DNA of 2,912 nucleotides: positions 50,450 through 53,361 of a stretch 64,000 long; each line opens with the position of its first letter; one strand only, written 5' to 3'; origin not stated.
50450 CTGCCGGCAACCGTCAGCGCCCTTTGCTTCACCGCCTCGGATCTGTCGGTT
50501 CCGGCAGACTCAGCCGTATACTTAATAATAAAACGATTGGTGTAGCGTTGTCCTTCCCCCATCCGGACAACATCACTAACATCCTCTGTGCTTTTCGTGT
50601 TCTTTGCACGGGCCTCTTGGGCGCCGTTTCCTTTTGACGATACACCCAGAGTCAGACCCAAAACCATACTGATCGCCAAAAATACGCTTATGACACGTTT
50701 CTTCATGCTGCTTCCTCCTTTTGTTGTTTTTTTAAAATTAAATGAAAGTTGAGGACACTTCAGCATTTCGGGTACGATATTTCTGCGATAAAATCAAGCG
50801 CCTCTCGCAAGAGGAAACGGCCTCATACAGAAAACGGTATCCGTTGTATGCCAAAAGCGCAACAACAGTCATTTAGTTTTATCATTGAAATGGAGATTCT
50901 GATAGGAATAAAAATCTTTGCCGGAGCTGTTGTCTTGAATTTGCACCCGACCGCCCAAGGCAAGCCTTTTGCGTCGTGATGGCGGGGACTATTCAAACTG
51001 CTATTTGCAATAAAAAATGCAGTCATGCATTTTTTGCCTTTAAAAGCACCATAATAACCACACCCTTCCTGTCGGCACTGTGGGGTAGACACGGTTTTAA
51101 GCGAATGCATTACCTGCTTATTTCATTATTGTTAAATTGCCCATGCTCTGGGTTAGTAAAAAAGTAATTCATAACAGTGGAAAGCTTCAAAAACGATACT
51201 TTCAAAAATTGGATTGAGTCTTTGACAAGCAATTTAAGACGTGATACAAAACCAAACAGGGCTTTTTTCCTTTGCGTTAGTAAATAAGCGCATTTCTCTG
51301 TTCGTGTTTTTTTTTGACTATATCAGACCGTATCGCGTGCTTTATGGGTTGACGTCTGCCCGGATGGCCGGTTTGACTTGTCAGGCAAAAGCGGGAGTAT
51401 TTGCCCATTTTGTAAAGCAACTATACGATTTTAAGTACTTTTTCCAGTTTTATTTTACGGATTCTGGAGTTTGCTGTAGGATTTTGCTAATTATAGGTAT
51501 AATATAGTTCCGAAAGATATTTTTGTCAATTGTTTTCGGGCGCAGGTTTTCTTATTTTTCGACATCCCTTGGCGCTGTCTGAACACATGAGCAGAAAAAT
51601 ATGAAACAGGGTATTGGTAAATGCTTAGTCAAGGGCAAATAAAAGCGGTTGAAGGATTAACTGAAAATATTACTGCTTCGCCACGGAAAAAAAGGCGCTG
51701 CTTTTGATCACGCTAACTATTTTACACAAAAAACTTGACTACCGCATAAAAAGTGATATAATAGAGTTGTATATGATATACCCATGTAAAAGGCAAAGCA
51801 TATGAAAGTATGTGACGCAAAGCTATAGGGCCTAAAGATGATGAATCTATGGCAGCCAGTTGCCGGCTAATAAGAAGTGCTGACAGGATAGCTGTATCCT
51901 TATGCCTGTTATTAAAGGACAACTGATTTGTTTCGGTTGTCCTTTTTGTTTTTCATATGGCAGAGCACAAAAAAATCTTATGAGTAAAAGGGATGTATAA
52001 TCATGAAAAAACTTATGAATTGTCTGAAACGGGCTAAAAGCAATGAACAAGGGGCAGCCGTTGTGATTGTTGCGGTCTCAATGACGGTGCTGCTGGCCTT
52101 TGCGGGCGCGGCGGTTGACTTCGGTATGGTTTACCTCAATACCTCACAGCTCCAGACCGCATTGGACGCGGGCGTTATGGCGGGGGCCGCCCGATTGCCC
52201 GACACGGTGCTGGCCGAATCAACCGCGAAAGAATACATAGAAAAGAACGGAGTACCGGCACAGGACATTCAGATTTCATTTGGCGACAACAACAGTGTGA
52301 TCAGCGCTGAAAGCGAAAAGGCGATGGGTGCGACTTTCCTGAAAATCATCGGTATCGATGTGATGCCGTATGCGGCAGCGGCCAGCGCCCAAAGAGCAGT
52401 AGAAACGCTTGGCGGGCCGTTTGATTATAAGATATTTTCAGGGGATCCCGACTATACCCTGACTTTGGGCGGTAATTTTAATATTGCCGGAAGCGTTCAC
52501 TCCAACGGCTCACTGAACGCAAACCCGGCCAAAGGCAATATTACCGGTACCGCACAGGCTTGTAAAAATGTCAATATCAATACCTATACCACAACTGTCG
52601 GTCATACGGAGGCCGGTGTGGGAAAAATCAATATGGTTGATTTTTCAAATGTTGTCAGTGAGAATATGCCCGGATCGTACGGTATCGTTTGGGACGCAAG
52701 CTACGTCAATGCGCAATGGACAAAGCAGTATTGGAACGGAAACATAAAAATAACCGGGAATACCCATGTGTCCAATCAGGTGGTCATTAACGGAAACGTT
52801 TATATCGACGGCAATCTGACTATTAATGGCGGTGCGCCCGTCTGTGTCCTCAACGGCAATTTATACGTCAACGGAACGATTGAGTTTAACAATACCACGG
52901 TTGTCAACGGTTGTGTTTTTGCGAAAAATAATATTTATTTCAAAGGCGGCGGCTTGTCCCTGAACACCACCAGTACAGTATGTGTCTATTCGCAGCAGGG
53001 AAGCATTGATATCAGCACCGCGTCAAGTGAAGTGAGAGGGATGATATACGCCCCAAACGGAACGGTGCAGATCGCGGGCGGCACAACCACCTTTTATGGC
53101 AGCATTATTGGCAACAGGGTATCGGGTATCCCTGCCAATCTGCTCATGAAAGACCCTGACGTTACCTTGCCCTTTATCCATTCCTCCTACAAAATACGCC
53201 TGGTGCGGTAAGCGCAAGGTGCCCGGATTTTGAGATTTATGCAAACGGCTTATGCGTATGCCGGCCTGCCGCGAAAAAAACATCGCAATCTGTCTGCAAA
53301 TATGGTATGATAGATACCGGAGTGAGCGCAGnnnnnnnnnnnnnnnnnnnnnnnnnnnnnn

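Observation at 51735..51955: c-di-GMP-I (GEMM-I) riboswitch with a terminator, controlling an orphan TadE/G-like gene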

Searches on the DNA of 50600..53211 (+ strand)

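Call 8: search_rna_families(source=window, start=50600, end=52100, threshold=evalue, max_evalue=10)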
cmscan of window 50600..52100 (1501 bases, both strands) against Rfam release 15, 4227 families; matches with E-value up to 10: 7.
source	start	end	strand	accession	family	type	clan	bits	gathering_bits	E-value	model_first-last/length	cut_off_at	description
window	51782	51867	+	RF01051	c-di-GMP-I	Cis-reg; riboswitch;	CL00126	76.1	35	8.5e-15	1-87/87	no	c-di-GMP-I riboswitch aptamer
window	51910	52009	-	RF01608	ceN102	Gene; snRNA; snoRNA; HACA-box;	-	19.7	50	4.6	1-142/142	no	Caenorhabditis snoRNA ceN80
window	51182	51251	-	RF01844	SmY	Gene; snRNA; splicing;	-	16.7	39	0.96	1-80/80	no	SmY spliceosomal RNA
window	51864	51950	+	RF00378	Qrr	Gene; sRNA;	-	16.5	50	6.7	1-108/108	no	Qrr RNA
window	51488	51539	+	RF03027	RT-6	Gene; sRNA;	-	14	46.7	6.6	1-75/75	no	RT-6 RNA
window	51320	51482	+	RF02532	MNV_3UTR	Cis-reg;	-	12.1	70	9.2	1-222/222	no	Murine norovirus 3'UTR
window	51914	51945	+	RF02637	EF0408_EF0409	Gene; sRNA;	-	10.8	440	6.6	376-407/412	no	Enterococcus sRNA EF0408_EF0409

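Call 16: search_rna_families(sources=[L001, L002, L003, L004, L005, L006, L007, L008, L009, L010, L011, L012, L013, L014, L022, L018], threshold=gathering)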
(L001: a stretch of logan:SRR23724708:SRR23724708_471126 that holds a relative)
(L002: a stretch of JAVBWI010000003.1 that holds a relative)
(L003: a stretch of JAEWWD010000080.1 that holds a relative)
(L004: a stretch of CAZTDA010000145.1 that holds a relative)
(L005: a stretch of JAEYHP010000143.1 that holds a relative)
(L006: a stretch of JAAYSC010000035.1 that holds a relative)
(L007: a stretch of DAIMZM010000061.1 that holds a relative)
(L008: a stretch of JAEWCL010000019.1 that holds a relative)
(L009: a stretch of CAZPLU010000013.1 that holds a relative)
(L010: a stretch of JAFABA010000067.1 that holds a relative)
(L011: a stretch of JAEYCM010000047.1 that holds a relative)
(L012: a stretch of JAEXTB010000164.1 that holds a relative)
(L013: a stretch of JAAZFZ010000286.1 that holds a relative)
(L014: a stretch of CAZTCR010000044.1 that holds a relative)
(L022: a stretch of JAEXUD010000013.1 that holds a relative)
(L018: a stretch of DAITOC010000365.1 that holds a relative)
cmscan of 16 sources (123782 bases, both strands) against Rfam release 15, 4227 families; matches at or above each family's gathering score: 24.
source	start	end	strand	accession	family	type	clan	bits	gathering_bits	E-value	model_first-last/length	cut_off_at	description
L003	5254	5338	+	RF01051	c-di-GMP-I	Cis-reg; riboswitch;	CL00126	80.6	35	5.6e-14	1-87/87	no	c-di-GMP-I riboswitch aptamer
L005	3762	3848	+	RF01051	c-di-GMP-I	Cis-reg; riboswitch;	CL00126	79.3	35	1.2e-13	1-87/87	no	c-di-GMP-I riboswitch aptamer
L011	3757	3843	+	RF01051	c-di-GMP-I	Cis-reg; riboswitch;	CL00126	78.4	35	2e-13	1-87/87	no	c-di-GMP-I riboswitch aptamer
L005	5864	5948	+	RF01051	c-di-GMP-I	Cis-reg; riboswitch;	CL00126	76.7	35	5.2e-13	1-87/87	no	c-di-GMP-I riboswitch aptamer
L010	6038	6122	+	RF01051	c-di-GMP-I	Cis-reg; riboswitch;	CL00126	76.7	35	5.2e-13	1-87/87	no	c-di-GMP-I riboswitch aptamer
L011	5991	6079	+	RF01051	c-di-GMP-I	Cis-reg; riboswitch;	CL00126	76.4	35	6.1e-13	1-87/87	no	c-di-GMP-I riboswitch aptamer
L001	818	903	+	RF01051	c-di-GMP-I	Cis-reg; riboswitch;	CL00126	76.1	35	7e-13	1-87/87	no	c-di-GMP-I riboswitch aptamer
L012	5960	6049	+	RF01051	c-di-GMP-I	Cis-reg; riboswitch;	CL00126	76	35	7.5e-13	1-87/87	no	c-di-GMP-I riboswitch aptamer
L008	5991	6080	+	RF01051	c-di-GMP-I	Cis-reg; riboswitch;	CL00126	75.9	35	7.8e-13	1-87/87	no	c-di-GMP-I riboswitch aptamer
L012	3711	3801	+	RF01051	c-di-GMP-I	Cis-reg; riboswitch;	CL00126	74.8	35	1.5e-12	1-87/87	no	c-di-GMP-I riboswitch aptamer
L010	3809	3895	+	RF01051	c-di-GMP-I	Cis-reg; riboswitch;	CL00126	74.5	35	1.8e-12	1-87/87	no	c-di-GMP-I riboswitch aptamer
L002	5283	5367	+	RF01051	c-di-GMP-I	Cis-reg; riboswitch;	CL00126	74.4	35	1.8e-12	1-87/87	no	c-di-GMP-I riboswitch aptamer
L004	1011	1095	+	RF01051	c-di-GMP-I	Cis-reg; riboswitch;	CL00126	73.7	35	2.7e-12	1-87/87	no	c-di-GMP-I riboswitch aptamer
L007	3355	3466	+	RF01051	c-di-GMP-I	Cis-reg; riboswitch;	CL00126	73.1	35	3.9e-12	1-87/87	no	c-di-GMP-I riboswitch aptamer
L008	3743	3832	+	RF01051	c-di-GMP-I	Cis-reg; riboswitch;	CL00126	72.4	35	5.6e-12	1-87/87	no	c-di-GMP-I riboswitch aptamer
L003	3819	3906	+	RF01051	c-di-GMP-I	Cis-reg; riboswitch;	CL00126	72.1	35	6.6e-12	1-87/87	no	c-di-GMP-I riboswitch aptamer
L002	3814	3902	+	RF01051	c-di-GMP-I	Cis-reg; riboswitch;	CL00126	71.9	35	7.5e-12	1-87/87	no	c-di-GMP-I riboswitch aptamer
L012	5457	5541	+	RF01051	c-di-GMP-I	Cis-reg; riboswitch;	CL00126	70.8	35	1.4e-11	1-87/87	no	c-di-GMP-I riboswitch aptamer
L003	5713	5800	+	RF01051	c-di-GMP-I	Cis-reg; riboswitch;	CL00126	70.2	35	2e-11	1-87/87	no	c-di-GMP-I riboswitch aptamer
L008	5490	5575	+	RF01051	c-di-GMP-I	Cis-reg; riboswitch;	CL00126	70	35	2.2e-11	1-87/87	no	c-di-GMP-I riboswitch aptamer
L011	5484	5569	+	RF01051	c-di-GMP-I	Cis-reg; riboswitch;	CL00126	66.9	35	1.2e-10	1-87/87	no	c-di-GMP-I riboswitch aptamer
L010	5538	5622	+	RF01051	c-di-GMP-I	Cis-reg; riboswitch;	CL00126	66.8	35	1.3e-10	1-87/87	no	c-di-GMP-I riboswitch aptamer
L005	5367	5451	+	RF01051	c-di-GMP-I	Cis-reg; riboswitch;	CL00126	64.8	35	4e-10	1-87/87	no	c-di-GMP-I riboswitch aptamer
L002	5814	5900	+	RF01051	c-di-GMP-I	Cis-reg; riboswitch;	CL00126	64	35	6.5e-10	1-87/87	no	c-di-GMP-I riboswitch aptamer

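Call 17: search_rna_families(sources=[L015, L016, L017, L019, L020, L021, L023, L024, L025, L026, L027, L028, L029, L030], threshold=gathering)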
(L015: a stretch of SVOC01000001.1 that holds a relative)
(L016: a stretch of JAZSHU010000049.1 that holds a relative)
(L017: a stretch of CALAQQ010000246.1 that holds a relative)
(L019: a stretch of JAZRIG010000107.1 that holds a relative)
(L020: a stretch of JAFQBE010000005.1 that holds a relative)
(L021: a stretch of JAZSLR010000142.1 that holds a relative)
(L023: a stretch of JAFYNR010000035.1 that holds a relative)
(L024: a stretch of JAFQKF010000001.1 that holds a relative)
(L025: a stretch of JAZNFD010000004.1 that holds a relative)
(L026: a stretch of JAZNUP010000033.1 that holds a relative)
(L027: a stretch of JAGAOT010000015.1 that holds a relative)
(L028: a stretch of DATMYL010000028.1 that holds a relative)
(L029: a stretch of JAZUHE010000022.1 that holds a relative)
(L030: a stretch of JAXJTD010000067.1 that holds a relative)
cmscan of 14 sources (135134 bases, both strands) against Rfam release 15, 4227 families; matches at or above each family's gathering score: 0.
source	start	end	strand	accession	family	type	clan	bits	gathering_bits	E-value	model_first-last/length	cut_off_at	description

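Call 28: search_rna_families(sources=[L044, L045, L046, L047, L048], threshold=gathering)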
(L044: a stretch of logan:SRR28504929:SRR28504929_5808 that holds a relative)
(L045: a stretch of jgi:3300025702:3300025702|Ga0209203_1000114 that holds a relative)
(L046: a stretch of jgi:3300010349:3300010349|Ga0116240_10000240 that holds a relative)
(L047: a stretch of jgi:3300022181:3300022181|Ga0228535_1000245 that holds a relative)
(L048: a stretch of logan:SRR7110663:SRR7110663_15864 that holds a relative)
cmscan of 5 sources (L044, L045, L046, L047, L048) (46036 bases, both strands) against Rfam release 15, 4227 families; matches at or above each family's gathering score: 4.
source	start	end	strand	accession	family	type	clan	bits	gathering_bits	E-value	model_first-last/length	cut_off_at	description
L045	2407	2491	+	RF01051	c-di-GMP-I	Cis-reg; riboswitch;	CL00126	80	35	2.9e-14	1-87/87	no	c-di-GMP-I riboswitch aptamer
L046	2191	2275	+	RF01051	c-di-GMP-I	Cis-reg; riboswitch;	CL00126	80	35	2.9e-14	1-87/87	no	c-di-GMP-I riboswitch aptamer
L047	5305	5435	+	RF03167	c-di-GMP-I-GGC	Cis-reg; riboswitch;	CL00126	60.6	59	5.5e-12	1-80/80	no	c-di-GMP-I-GGC riboswitch aptamer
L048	1097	1227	+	RF03167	c-di-GMP-I-GGC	Cis-reg; riboswitch;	CL00126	60.6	59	5.5e-12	1-80/80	no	c-di-GMP-I-GGC riboswitch aptamer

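Call 56: search_rna_families(source=L005, start=5280, end=6110, threshold=evalue, max_evalue=1)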
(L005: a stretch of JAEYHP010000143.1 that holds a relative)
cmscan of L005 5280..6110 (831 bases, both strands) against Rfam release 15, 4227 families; matches with E-value up to 1: 4.
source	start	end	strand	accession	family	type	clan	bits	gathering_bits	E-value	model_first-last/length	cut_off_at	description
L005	5864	5948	+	RF01051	c-di-GMP-I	Cis-reg; riboswitch;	CL00126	76.7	35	3.5e-15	1-87/87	no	c-di-GMP-I riboswitch aptamer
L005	5367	5451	+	RF01051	c-di-GMP-I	Cis-reg; riboswitch;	CL00126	64.8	35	2.7e-12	1-87/87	no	c-di-GMP-I riboswitch aptamer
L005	5954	6107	+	RF01794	sok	Gene; antitoxin;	-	26.4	59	0.00084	1-157/157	no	sok antitoxin (CssrC)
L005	6044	6074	+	RF04239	mir-4679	Gene; miRNA;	-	21.1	88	0.31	1-75/75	no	mir-4679 microRNA precursor family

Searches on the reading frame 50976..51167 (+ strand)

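Call 44: search_protein_families(library=pfam, proteins=[window:50976-51167:+], max_evalue=0.1)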
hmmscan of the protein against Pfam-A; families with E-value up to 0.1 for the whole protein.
window:50976-51167:+ (63 aa): 1 family
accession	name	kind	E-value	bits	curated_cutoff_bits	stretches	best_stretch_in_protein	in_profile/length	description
PF19727.4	DUF6219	-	0.049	14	27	1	2-27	15-40/69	Family of unknown function (DUF6219)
